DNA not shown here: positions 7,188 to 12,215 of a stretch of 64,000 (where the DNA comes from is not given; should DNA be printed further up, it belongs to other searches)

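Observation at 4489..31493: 27-kb DISARM/Druantia-like super-operon with non-canonical gene content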

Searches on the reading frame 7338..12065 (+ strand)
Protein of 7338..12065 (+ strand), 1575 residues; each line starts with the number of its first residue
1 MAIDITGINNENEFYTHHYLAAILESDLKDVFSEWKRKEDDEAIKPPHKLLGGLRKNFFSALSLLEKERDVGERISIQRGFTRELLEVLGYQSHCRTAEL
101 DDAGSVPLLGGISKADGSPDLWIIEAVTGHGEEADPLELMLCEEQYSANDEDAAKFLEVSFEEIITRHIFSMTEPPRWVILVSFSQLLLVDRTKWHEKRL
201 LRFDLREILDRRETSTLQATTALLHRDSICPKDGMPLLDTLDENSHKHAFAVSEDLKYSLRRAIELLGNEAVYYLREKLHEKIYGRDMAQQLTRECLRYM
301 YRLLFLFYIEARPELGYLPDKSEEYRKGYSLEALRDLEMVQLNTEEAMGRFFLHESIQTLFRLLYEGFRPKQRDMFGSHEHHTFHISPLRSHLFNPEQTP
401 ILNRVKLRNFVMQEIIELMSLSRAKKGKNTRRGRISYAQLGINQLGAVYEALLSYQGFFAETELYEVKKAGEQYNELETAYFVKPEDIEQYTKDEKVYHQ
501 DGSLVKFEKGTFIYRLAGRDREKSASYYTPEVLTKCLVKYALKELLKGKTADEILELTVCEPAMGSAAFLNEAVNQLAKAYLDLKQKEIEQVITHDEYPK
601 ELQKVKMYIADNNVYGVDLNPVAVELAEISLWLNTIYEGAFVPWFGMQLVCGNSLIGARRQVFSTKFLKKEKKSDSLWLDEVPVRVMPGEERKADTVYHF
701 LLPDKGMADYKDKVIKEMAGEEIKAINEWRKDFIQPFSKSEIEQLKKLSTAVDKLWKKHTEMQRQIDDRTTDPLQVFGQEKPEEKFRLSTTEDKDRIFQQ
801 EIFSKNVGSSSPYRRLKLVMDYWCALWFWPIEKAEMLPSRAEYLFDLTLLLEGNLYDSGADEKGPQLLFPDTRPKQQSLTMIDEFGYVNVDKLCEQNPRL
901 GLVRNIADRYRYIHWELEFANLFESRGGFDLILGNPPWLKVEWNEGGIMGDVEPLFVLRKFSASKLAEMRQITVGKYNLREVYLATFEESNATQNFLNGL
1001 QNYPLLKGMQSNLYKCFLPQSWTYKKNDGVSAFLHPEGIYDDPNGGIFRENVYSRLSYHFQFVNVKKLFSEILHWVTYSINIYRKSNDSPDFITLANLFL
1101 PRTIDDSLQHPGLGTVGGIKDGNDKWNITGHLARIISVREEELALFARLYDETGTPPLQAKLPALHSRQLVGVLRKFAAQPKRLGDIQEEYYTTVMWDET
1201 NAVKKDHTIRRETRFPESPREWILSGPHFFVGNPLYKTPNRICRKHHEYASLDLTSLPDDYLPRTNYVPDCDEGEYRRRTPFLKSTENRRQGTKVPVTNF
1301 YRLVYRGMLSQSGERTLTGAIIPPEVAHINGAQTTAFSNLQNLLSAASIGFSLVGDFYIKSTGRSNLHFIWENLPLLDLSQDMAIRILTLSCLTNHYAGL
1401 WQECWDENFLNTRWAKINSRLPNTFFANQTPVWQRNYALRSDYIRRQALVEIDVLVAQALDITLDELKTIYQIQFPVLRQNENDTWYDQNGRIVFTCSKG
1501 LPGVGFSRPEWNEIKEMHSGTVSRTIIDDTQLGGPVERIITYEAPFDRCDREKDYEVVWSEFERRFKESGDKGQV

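Call 3: search_protein_families(library=pfam, proteins=[window:7338-12065:+], max_evalue=0.01)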
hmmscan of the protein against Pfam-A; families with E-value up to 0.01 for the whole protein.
window:7338-12065:+ (1575 aa): 3 families
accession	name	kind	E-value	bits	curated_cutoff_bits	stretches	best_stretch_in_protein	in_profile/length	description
PF07669.17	Eco57I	-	1.2e-13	52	25.3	2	902-943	48-89/171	Eco57I restriction-modification methylase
PF02384.22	N6_Mtase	-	7.3e-06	26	20.4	1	515-636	16-102/311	N-6 DNA Methylase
PF20473.4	MmeI_Mtase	-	1.9e-05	24.4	27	1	551-634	15-85/259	MmeI, DNA-methyltransferase domain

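Call 4: search_protein_families(library=padloc, proteins=[window:7338-12065:+], max_evalue=0.01)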
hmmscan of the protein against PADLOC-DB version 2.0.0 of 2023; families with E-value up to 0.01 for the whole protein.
window:7338-12065:+ (1575 aa): 32 families (the best 25 are shown)
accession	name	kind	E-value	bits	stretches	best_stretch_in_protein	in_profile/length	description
PDLC03614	REase_MTase_IIG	-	9.3e-284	942.9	1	162-1568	165-1579/1584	Type IIG restriction enzyme-methyltransferase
PDLC03611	REase_MTase_IIG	-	1.3e-210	700.3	1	168-1568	153-1531/1532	Type IIG restriction enzyme-methyltransferase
PDLC02643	DrmMI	-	3.9e-59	198.6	3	516-678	547-739/1347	DrmMI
PDLC02638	DrmMI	-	1.5e-44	150.4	3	513-662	543-724/935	DrmMI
PDLC03613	REase_MTase_IIG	-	1e-30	104.2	2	267-663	243-620/1250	Type IIG restriction enzyme-methyltransferase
PDLC03622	REase_MTase_IIG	-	5.5e-27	91.6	3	900-956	799-856/1524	Type IIG restriction enzyme-methyltransferase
PDLC02645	DrmMI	-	2.1e-26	90.4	2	506-669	532-724/772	DrmMI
PDLC03618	REase_MTase_IIG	-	4.3e-26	88.5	2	506-661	532-716/1429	Type IIG restriction enzyme-methyltransferase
PDLC02639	DrmMI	-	1.2e-22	78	1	523-663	249-392/803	DrmMI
PDLC02644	DrmMI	-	1.2e-22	77.7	2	504-660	46-231/988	DrmMI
PDLC03609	REase_MTase_IIG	-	2.5e-18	63.3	1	535-658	413-534/1066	Type IIG restriction enzyme-methyltransferase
PDLC03604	REase_MTase_IIG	-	5.8e-18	62.3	1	505-657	338-503/1011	Type IIG restriction enzyme-methyltransferase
PDLC03620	REase_MTase_IIG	-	7.2e-17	58.3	1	399-659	457-727/1378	Type IIG restriction enzyme-methyltransferase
PDLC02646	DrmMI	-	3.3e-13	46.7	2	610-659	50-99/792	DrmMI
PDLC03596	REase_MTase_IIG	-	2.8e-12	43.5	1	553-682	538-663/1148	Type IIG restriction enzyme-methyltransferase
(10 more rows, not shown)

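Call 10: search_protein_families(library=ncbifam, proteins=[window:7338-12065:+], max_evalue=0.001)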
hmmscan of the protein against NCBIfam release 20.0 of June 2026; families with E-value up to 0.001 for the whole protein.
window:7338-12065:+ (1575 aa): 2 families
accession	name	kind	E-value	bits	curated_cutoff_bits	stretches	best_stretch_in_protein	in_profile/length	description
NF033455.1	BREX_6_MTaseX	exception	9.3e-07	26.7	900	1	549-635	322-400/1319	BREX-6 system adenine-specific DNA-methyltransferase PglX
NF033452.1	BREX_1_MTaseX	exception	3.5e-06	25.1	500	1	550-634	308-378/1210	BREX-1 system adenine-specific DNA-methyltransferase PglX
